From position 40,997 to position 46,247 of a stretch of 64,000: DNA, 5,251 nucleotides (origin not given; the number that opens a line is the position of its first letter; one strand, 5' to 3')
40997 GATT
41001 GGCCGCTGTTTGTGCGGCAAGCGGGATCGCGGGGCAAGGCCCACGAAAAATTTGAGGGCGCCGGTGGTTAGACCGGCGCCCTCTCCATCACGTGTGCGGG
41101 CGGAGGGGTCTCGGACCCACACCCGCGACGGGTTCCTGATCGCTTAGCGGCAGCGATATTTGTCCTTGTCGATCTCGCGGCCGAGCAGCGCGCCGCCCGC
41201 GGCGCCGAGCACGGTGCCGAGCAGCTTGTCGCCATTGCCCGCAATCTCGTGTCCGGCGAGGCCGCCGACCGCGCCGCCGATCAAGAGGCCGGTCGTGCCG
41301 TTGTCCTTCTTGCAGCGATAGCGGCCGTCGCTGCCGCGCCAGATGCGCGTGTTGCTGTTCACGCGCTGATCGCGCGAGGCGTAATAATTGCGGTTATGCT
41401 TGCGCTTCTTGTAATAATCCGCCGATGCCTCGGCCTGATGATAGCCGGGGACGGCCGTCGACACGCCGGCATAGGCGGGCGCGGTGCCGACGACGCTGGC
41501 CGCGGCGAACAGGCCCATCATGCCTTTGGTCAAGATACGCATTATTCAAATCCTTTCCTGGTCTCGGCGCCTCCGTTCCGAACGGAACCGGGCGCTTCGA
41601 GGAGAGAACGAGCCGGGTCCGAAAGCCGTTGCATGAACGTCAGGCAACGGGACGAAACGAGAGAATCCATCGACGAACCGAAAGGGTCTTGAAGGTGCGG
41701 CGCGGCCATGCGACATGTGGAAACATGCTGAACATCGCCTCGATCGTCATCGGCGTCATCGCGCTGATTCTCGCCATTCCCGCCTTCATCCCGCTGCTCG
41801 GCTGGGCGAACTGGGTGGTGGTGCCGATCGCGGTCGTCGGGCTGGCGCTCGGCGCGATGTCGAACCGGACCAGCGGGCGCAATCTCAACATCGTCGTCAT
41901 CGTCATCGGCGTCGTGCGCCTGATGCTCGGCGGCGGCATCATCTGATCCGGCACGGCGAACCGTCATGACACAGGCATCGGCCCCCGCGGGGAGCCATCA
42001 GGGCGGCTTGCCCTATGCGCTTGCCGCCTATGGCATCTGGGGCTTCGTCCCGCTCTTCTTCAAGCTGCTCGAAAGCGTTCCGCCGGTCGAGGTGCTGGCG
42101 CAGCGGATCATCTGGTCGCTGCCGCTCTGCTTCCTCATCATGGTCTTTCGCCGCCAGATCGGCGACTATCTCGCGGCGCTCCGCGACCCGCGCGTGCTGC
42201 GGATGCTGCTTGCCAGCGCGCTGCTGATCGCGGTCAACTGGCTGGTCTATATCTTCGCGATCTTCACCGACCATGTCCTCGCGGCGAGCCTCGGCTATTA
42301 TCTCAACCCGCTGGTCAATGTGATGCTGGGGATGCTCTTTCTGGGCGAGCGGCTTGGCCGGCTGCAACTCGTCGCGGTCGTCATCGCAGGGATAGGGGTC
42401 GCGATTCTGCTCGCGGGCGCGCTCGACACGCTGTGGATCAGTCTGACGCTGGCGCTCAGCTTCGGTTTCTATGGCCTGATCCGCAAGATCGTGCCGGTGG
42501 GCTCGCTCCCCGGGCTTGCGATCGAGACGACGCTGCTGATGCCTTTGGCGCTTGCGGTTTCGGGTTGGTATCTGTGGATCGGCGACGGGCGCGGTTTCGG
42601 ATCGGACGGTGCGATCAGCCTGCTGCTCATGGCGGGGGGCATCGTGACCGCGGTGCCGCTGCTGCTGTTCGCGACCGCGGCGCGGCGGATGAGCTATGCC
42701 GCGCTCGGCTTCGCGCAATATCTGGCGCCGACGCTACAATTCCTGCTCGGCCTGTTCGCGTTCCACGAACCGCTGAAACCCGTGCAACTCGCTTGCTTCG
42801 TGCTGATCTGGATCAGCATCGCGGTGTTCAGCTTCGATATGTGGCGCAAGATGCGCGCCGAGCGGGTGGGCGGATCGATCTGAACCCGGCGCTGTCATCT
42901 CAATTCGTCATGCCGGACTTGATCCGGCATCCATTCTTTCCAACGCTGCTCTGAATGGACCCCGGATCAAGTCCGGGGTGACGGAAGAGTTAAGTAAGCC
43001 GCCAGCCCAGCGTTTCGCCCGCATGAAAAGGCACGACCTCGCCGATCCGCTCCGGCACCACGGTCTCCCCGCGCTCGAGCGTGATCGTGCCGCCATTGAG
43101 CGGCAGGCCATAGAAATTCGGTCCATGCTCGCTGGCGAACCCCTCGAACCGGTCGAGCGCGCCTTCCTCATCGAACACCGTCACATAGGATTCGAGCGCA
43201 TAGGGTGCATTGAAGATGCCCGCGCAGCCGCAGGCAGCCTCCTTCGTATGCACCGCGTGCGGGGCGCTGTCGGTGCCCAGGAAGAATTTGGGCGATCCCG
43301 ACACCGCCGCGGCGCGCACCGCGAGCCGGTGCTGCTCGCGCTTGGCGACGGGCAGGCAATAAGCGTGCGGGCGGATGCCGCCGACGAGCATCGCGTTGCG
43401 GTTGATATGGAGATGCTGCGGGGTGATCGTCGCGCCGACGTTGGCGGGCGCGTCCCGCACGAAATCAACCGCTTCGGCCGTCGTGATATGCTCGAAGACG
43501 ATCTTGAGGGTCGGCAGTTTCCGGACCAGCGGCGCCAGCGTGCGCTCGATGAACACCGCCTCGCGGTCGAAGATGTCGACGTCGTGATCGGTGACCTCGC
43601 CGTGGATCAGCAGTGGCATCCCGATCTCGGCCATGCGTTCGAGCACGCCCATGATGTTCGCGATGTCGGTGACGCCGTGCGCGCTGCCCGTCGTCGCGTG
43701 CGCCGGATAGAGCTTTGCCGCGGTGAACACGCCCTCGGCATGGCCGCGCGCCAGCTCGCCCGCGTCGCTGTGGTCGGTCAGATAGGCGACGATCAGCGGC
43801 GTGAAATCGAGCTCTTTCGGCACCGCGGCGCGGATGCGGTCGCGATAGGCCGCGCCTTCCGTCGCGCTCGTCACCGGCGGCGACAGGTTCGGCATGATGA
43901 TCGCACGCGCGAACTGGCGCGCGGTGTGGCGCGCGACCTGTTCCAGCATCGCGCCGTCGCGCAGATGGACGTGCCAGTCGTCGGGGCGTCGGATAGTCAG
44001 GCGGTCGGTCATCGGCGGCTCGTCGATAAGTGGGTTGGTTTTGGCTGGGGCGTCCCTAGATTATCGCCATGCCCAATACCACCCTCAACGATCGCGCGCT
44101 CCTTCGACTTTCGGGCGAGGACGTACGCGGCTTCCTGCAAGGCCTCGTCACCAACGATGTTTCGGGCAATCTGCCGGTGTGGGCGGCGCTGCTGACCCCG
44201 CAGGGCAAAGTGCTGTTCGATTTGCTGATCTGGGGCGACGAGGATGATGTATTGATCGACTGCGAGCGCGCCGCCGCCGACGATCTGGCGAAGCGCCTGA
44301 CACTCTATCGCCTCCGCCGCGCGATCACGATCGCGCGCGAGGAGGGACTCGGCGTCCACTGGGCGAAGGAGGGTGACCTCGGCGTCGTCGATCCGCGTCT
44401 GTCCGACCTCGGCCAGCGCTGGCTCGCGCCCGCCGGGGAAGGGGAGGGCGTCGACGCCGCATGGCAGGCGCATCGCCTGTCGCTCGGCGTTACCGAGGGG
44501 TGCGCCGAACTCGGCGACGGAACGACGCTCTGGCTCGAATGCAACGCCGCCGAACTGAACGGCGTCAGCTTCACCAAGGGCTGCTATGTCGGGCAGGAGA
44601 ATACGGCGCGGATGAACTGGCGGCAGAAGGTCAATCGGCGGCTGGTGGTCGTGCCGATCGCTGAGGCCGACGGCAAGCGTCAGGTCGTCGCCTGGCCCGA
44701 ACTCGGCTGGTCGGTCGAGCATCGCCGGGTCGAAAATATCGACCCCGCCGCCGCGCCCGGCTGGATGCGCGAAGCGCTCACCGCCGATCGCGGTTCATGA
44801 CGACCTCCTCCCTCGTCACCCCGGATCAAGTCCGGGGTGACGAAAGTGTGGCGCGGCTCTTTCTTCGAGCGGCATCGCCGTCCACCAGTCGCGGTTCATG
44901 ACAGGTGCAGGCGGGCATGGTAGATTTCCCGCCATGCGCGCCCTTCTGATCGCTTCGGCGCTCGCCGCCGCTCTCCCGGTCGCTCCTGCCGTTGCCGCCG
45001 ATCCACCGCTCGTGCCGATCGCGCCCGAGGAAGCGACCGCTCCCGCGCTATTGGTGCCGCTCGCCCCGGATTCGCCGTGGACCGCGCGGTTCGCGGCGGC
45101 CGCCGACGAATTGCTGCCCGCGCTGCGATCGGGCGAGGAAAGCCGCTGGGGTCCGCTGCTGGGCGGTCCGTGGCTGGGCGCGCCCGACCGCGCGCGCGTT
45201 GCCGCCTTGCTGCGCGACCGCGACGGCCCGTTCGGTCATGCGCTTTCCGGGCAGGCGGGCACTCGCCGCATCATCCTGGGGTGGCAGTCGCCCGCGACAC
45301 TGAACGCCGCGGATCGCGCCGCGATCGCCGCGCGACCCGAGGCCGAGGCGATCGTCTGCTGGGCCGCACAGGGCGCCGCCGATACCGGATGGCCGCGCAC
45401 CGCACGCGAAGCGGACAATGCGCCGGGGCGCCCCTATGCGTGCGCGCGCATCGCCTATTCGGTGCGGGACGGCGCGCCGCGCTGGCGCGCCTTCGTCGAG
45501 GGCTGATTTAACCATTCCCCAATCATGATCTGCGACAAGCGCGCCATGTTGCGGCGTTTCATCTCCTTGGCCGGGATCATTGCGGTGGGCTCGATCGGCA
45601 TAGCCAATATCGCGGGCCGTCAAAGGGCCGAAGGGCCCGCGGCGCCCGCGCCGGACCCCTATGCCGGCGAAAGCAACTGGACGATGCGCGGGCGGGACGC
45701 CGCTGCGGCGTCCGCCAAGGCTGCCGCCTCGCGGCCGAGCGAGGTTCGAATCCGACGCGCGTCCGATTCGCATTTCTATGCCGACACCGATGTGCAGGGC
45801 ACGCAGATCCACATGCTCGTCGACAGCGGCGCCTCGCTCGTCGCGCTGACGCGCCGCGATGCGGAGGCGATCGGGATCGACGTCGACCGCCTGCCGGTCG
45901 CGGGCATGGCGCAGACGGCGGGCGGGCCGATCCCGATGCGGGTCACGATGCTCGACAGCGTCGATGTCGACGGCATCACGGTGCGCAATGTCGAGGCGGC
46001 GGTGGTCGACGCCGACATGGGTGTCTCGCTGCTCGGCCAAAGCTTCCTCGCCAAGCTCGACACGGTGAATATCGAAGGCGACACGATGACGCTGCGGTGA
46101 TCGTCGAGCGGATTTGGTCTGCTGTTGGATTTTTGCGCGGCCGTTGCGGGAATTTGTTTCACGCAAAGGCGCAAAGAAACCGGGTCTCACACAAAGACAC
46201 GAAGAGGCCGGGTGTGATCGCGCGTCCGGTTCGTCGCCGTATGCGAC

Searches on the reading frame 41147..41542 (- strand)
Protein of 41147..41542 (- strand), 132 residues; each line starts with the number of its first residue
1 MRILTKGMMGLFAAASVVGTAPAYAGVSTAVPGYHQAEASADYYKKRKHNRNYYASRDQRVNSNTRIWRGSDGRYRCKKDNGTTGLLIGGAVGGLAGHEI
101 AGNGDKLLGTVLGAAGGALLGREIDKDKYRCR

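Call 19: search_protein_families(library=pfam, proteins=[window:41147-41542:-], max_evalue=0.01)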
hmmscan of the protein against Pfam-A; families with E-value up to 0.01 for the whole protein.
window:41147-41542:- (132 aa): 2 families
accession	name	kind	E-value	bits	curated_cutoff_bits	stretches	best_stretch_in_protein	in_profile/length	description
PF05433.20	Rick_17kDa_Anti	-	5.2e-10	39.5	24.2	1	85-124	2-42/43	Glycine zipper 2TM domain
PF13488.11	Gly-zipper_Omp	-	0.0033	17.8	25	1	85-127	2-45/46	Glycine zipper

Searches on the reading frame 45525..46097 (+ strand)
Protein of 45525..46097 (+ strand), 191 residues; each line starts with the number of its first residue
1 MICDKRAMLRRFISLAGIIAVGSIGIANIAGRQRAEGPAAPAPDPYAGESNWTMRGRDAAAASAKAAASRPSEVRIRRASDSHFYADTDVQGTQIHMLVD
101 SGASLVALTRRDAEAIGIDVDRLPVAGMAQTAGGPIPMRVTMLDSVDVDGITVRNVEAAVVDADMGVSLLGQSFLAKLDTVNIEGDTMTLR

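Call 19: search_protein_families(library=pfam, proteins=[window:45525-46097:+], max_evalue=0.01)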
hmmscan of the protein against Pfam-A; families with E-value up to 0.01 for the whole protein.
window:45525-46097:+ (191 aa): 2 families
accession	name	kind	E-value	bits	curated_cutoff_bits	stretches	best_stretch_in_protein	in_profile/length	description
PF13975.11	gag-asp_proteas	-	4.9e-21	75.6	28.2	1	87-176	2-91/92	gag-polyprotein putative aspartyl protease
PF13650.11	Asp_protease_2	-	1.3e-20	74.3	24.3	1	88-174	3-90/90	Aspartyl protease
